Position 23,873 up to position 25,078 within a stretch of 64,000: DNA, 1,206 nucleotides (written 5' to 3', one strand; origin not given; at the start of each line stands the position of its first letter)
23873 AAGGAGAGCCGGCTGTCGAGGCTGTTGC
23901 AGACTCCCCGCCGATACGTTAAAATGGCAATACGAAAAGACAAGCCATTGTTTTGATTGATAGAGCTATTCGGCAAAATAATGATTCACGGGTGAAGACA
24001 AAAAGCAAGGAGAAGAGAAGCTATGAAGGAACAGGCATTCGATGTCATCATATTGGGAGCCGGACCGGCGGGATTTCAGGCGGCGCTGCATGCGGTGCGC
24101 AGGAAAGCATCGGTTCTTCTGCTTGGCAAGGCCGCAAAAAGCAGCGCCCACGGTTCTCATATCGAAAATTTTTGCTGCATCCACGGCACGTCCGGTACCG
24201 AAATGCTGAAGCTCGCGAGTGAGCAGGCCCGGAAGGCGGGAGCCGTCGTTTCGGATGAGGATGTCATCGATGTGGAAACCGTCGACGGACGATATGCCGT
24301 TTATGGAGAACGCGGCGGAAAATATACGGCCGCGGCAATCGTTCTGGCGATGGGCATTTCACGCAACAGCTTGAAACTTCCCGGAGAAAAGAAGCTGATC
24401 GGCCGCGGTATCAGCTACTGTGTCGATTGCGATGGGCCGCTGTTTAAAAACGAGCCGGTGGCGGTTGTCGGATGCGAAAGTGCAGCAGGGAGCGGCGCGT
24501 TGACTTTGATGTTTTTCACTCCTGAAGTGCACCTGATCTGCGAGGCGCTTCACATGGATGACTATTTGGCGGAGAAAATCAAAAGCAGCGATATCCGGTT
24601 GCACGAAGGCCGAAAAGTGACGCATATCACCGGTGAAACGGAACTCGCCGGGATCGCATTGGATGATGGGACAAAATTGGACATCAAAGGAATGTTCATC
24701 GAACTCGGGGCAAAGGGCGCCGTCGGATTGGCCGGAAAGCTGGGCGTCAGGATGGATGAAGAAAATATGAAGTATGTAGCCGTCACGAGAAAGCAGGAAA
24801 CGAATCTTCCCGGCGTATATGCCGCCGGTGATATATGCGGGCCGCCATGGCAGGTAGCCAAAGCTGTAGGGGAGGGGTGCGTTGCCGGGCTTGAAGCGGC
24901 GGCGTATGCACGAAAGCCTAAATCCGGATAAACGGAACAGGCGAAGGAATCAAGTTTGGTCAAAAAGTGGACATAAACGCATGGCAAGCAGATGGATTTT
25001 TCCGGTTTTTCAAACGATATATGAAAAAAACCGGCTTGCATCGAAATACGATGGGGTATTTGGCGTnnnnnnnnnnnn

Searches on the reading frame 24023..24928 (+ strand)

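Call 41: search_protein_families(library=pfam, proteins=[window:24023-24928:+], max_evalue=0.0001)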
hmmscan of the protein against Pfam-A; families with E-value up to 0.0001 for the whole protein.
window:24023-24928:+ (302 aa): 6 families
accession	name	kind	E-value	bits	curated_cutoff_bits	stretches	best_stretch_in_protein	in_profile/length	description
PF07992.20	Pyr_redox_2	-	1.3e-31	110.6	26.1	1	6-285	1-291/291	Pyridine nucleotide-disulphide oxidoreductase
PF13738.12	Pyr_redox_3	-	1.5e-14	54.4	30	1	74-269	97-305/305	Pyridine nucleotide-disulphide oxidoreductase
PF01134.28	GIDA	-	1.2e-07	31.6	22.1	0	7-59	1-47/391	Glucose inhibited division protein A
PF01266.30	DAO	-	2.9e-07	30.8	27.9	0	7-50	1-43/353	FAD dependent oxidoreductase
PF03486.20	HI0933_like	-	3e-07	30.6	50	0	7-39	2-34/244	HI0933-like protein Rossmann domain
PF12831.13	FAD_oxidored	-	9.3e-05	22.3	27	0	7-35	1-29/416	FAD dependent oxidoreductase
